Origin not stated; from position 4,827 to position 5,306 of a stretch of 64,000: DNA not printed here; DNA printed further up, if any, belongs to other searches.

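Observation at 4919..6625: TnpB element without tnpA that carries a divergent ribbon-helix-helix gene where the transposase gene normally sits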

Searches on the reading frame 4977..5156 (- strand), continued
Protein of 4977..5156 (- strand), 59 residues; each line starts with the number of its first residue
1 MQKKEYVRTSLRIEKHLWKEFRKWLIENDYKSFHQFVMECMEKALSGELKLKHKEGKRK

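Call 37: find_encoding_contigs(protein=P0048, flank=4000, max_places=3)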
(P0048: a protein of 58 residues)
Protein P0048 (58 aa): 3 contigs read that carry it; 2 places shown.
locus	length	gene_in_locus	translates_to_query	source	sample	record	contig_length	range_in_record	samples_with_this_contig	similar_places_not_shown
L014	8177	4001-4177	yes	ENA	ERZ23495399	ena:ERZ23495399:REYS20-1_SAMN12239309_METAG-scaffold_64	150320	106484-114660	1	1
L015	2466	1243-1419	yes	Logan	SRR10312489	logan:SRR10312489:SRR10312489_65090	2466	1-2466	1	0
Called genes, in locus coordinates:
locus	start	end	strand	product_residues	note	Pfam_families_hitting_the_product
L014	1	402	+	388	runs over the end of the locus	-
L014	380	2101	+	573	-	PF00004:AAA (weak), PF07724:AAA_2, PF07728:AAA_5, PF10431:ClpB_D2-small (weak)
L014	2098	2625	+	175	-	PF13353:Fer4_12, PF04055:Radical_SAM (weak)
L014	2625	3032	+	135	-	PF16697:Yop-YscD_cpl, PF00498:FHA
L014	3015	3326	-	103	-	-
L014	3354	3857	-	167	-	-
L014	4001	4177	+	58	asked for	-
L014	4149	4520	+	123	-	-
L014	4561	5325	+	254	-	PF04542:Sigma70_r2 (weak), PF16509:KORA (faint), PF00196:GerE (weak), PF13384:HTH_23 (faint), PF04545:Sigma70_r4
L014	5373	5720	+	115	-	-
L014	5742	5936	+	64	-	PF11211:DUF2997 (weak)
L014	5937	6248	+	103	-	-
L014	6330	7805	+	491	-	PF00004:AAA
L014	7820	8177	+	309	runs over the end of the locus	-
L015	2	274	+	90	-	?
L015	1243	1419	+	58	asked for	-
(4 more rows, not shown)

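Call 39: predict_structure(alignment_id=A2)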
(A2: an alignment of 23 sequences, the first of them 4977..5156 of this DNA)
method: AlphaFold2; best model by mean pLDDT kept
length: 59 residues; sequences in the alignment: 23
mean_pLDDT: 86.5   pTM: 0.61
mean pLDDT of the five models: 86.5, 84.8, 84.7, 83.7, 83.8
residues with pLDDT >= 90: 41; 70-90: 8; 50-70: 9; < 50: 1
segments of 3 or more residues with pLDDT < 50: none
pLDDT, mean of each block of 10 residues (from residue 1): 84 96 97 94 90 56
secondary structure, 60 per line:
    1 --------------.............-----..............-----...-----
elements in order: H15-27 H33-46

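Call 43: find_encoding_contigs(protein=P0054, flank=4000, max_places=2)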
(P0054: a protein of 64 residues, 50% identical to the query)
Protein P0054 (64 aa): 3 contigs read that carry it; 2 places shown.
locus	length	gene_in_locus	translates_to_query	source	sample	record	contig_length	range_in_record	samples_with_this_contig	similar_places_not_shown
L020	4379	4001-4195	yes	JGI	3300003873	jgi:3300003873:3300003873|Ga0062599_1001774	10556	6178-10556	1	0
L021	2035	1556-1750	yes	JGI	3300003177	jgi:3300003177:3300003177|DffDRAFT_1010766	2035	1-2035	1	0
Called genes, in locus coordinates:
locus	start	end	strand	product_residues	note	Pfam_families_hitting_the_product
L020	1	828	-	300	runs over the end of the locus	PF01497:Peripla_BP_2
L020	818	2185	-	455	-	PF01385:OrfB_IS605, PF07282:Cas12f1-like_TNB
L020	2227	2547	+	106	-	-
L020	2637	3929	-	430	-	PF01385:OrfB_IS605, PF07282:Cas12f1-like_TNB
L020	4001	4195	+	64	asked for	-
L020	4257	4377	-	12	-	?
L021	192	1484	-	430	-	PF01385:OrfB_IS605, PF07282:Cas12f1-like_TNB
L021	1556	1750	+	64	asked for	-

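Call 44: find_encoding_contigs(protein=P0089, flank=4000, max_places=2)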
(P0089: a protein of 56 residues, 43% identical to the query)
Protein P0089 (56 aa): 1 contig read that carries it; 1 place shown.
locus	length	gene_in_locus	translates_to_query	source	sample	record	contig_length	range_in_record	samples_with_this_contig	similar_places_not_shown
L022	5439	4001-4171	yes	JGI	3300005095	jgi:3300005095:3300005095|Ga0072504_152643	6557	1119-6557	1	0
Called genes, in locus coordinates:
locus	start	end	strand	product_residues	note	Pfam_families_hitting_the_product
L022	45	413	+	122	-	PF05713:MobC (faint), PF19807:DUF6290 (faint), PF21983:NikA-like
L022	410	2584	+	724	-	PF01807:Zn_ribbon_DnaG (faint), PF01751:Toprim (weak), PF13155:Toprim_2, PF13662:Toprim_4 (weak)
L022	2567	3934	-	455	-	PF01385:OrfB_IS605, PF07282:Cas12f1-like_TNB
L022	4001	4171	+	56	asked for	-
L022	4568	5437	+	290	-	?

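Call 45: find_encoding_contigs(protein=P0056, flank=4000, max_places=2)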
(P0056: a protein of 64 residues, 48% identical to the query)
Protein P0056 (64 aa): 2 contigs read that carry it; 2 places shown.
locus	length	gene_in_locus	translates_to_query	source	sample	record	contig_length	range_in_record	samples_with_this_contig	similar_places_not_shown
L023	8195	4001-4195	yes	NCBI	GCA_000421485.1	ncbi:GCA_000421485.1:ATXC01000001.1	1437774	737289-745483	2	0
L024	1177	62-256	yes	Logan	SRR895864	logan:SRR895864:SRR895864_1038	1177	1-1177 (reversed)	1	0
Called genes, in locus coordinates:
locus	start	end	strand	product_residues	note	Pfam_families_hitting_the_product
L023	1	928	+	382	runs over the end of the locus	-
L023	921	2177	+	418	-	PF01807:Zn_ribbon_DnaG, PF13155:Toprim_2 (faint)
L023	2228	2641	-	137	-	-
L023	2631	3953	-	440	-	PF01385:OrfB_IS605, PF07282:Cas12f1-like_TNB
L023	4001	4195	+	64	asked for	-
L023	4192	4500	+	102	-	PF01381:HTH_3, PF12844:HTH_19 (weak)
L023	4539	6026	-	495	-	-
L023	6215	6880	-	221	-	-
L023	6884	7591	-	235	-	PF10108:DNA_pol_B_exo2, PF13482:RNase_H_2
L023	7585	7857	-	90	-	-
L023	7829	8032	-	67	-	-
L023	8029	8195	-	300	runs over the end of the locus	PF17989:ALP_N, PF21522:MreB-like_C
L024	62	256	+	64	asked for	-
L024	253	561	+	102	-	PF01381:HTH_3, PF12844:HTH_19 (weak)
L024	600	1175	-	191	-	?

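Call 46: fold_search(model_id=the predicted structure, library=pdb)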
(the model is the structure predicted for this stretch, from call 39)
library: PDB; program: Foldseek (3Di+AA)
matches with E <= 10: 13; with E <= 0.001: 0
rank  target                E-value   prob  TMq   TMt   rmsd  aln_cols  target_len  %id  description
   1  3od2_A                2.3e+00  0.41  0.59  0.29   2.2        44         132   14  E. coli NikR soaked with excess nickel ions (released 2010-09-08)
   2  2hza_A                2.7e+00  0.38  0.59  0.29   1.9        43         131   14  Nickel-bound full-length Escherichia coli NikR (released 2006-08-22)
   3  7r5a_D                3.8e+00  0.16  0.48  0.54   3.3        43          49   19  Vibrio cholera ParD2:ParE2 antitoxin:toxin complex (released 2022-04-27)
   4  6qkp_MODEL_1_A        4.1e+00  0.04  0.25  0.29  12.3        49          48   16  NMR solution structure of LSR2 binding domain. (released 2019-07-17)
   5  3od2_B                4.4e+00  0.20  0.55  0.29   2.2        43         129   14  E. coli NikR soaked with excess nickel ions (released 2010-09-08)
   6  8c24_E                4.8e+00  0.13  0.49  0.54   3.5        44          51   16  ParDE1 toxin-antitoxin complex from Mycobacterium tuberculosis (rv1960c-rv1959c) (released 2023-12-20)
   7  7vp5_B                6.6e+00  0.11  0.45  0.38   3.1        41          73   17  Structure of a transcription factor and DNA complex (released 2022-10-19)
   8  7vp4_B                6.6e+00  0.10  0.44  0.42   3.2        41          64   17  Structure of a transcription factor and DNA complex (released 2022-10-19)
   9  9hyu_D                7.1e+00  0.03  0.26  0.08  15.7        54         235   11  Cryo-EM structure of the Chromera velia PSI supercomplex at 1.84 Angstrom resolution (released 2026-01-28)
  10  7vp2_B                9.1e+00  0.08  0.44  0.45   3.2        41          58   17  Structure of a transcription factor and DNA complex (released 2022-10-19)
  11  5yrz_A                9.1e+00  0.04  0.35  0.17   4.7        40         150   22  Toxin-Antitoxin complex from Streptococcus pneumoniae (released 2018-05-23)
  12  5a2q_J                9.1e+00  0.04  0.31  0.15   5.1        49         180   20  Structure of the HCV IRES bound to the human ribosome (released 2015-07-15)
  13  7vp5_F                9.8e+00  0.08  0.45  0.38   3.2        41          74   17  Structure of a transcription factor and DNA complex (released 2022-10-19)

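Call 68: list_cluster_members(proteins=[P0001, P0003, P0007, P0016, P0029, P0113, P0121, P0136])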
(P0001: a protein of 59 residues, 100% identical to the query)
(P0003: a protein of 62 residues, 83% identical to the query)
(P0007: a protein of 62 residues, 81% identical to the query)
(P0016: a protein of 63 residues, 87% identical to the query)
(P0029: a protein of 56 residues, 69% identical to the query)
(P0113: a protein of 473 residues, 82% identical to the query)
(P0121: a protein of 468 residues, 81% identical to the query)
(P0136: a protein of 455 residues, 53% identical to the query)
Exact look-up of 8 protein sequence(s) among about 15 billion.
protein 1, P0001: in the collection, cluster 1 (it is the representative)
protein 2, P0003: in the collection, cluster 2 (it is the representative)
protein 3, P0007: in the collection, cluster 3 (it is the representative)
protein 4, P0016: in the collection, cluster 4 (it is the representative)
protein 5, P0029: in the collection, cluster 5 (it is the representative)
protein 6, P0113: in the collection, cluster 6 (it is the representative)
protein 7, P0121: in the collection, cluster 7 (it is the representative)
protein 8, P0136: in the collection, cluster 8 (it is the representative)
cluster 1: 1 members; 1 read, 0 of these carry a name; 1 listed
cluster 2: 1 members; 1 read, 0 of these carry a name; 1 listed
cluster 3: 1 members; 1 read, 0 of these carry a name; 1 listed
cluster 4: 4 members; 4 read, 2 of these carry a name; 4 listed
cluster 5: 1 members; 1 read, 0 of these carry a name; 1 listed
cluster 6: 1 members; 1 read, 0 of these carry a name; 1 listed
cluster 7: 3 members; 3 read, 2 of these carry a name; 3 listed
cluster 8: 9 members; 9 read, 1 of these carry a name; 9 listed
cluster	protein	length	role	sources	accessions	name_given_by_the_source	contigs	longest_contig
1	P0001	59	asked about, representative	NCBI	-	-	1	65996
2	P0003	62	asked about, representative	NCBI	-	-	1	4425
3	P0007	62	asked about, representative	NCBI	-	-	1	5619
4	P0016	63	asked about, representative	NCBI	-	-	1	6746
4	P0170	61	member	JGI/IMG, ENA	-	hypothetical protein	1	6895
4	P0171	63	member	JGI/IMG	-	hypothetical protein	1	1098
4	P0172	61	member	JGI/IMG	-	-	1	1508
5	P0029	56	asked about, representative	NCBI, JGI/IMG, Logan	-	-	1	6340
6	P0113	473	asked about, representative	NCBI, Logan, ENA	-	-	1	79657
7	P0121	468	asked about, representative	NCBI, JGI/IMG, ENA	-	-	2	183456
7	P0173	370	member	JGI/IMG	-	putative transposase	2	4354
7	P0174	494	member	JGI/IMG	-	putative transposase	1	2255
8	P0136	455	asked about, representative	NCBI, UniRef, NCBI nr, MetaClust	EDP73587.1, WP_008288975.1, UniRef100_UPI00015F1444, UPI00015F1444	RNA-guided endonuclease TnpB family protein [Hydrogenivirga sp. 128-5-R1-1] | RNA-guided endonuclease InsQ/TnpB family protein n=1 Tax=Hydrogenivirga sp. 128-5-R1-1 ... | status=active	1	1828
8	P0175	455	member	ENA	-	-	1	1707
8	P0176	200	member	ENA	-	-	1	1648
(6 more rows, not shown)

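Call 71: search_protein_families(library=pfam, proteins=[L020:2227-2547:+, L020:818-2185:-, L023:4192-4500:+], max_evalue=0.1)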
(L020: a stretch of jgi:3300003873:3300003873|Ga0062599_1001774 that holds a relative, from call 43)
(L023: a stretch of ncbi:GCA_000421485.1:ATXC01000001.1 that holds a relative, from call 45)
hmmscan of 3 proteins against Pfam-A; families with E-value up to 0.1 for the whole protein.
L020:2227-2547:+ (106 aa): 0 families

L020:818-2185:- (455 aa): 2 families
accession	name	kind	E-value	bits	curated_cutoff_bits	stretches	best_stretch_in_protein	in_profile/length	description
PF01385.25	OrfB_IS605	-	1.9e-18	67.3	30.5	1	215-321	17-119/120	Probable transposase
PF07282.18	Cas12f1-like_TNB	-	3.7e-10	40.2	26.3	1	340-411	1-60/60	Cas12f1-like, TNB domain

L023:4192-4500:+ (102 aa): 13 families
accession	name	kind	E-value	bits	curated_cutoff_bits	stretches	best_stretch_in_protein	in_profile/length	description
PF01381.28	HTH_3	-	1.2e-14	54.5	23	1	27-79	2-54/55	Helix-turn-helix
PF12844.13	HTH_19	-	1.2e-06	28.7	30.2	1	26-78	4-56/64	Helix-turn-helix domain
PF15943.11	YdaS_toxin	-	1.6e-05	25.1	30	1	37-69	11-43/65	Bacterial toxin YdaS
PF13443.12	HTH_26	-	0.00013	22.5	22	1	26-78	2-55/63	Cro/C1-type HTH DNA-binding domain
PF08279.18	HTH_11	-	0.0053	17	25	1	34-52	15-33/55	HTH domain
PF13560.12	HTH_31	-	0.0055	17.4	27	1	34-77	14-58/64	Helix-turn-helix domain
PF08280.17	HTH_Mga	-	0.01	16.3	23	1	34-57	19-42/59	M protein trans-acting positive regulator (MGA) HTH domain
PF13412.12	HTH_24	-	0.019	14.9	21.9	1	35-56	18-39/48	Winged helix-turn-helix DNA-binding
PF04552.19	Sigma54_DBD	-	0.035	14.3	22.8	1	27-75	44-90/160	Sigma-54, DNA binding domain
PF13545.12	HTH_Crp_2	-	0.046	14.1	27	0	32-57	20-45/70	Crp-like helix-turn-helix domain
PF13518.12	HTH_28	-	0.053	14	25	0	34-56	12-34/52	Helix-turn-helix domain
PF13384.12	HTH_23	-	0.054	13.8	24.6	1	35-57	18-40/50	Homeodomain-like domain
PF12728.13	HTH_17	-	0.067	13.9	27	0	35-59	2-26/51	Helix-turn-helix domain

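Call 79: search_dna_similar(query=window:4977-5156:-, collection=plasmids, mode=protein, max_evalue=0.001)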
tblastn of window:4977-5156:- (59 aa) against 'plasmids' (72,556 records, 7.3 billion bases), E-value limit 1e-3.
No match.

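Call 80: search_dna_similar(query=window:4977-5156:-, collection=phages, mode=protein, max_evalue=0.001)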
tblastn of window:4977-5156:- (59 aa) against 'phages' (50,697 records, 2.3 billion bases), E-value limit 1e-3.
No match.

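Call 87: fold_search(model_id=the predicted structure, library=viral)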
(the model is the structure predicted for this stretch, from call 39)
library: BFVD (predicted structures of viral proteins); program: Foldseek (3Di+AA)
matches with E <= 10: 27; with E <= 0.001: 0
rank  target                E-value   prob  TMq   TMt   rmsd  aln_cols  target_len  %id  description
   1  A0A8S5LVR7            1.1e+00  0.38  0.54  0.61   3.0        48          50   21  Repressor [Podoviridae sp. ctoyw14]
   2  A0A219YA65            1.2e+00  0.41  0.53  0.42   4.0        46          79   13  (no name in the UniProt tables at hand)
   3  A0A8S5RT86            1.5e+00  0.16  0.38  0.19   5.8        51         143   18  SeqA protein N-terminal domain [Siphoviridae sp. ctZF426]
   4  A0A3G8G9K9            1.7e+00  0.30  0.54  0.59   3.1        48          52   14  (no name in the UniProt tables at hand)
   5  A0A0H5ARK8            1.7e+00  0.25  0.47  0.57   3.2        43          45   21  (no name in the UniProt tables at hand)
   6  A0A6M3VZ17            2.2e+00  0.21  0.50  0.57   2.3        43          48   19  Putative transcriptional regulator [Metallosphaera rod-shaped virus 1]
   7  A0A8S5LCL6            2.4e+00  0.13  0.41  0.26   4.1        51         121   18  IclR helix-turn-helix domain [Myoviridae sp. ctngn1]
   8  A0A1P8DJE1            2.6e+00  0.09  0.32  0.13   7.0        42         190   19  (no name in the UniProt tables at hand)
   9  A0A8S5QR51            3.6e+00  0.20  0.59  0.27   2.6        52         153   19  NikA, BACTERIAL CONJUGATION, RELAXASE, DNA [Siphoviridae sp. ct6oU4]
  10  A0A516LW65            3.9e+00  0.18  0.57  0.63   3.4        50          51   18  (no name in the UniProt tables at hand)
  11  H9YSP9                4.2e+00  0.08  0.43  0.38   5.8        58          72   14  (no name in the UniProt tables at hand)
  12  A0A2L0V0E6            4.5e+00  0.13  0.51  0.24   3.3        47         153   26  Uncharacterized protein [Agrobacterium phage Atu_ph07]
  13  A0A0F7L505            4.5e+00  0.12  0.52  0.42   6.4        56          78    9  Uncharacterized protein [uncultured marine virus]
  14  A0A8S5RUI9            4.9e+00  0.14  0.52  0.59   4.4        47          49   13  (no name in the UniProt tables at hand)
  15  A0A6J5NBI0            5.3e+00  0.12  0.44  0.55   2.7        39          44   18  Uncharacterized protein [uncultured Caudovirales phage]
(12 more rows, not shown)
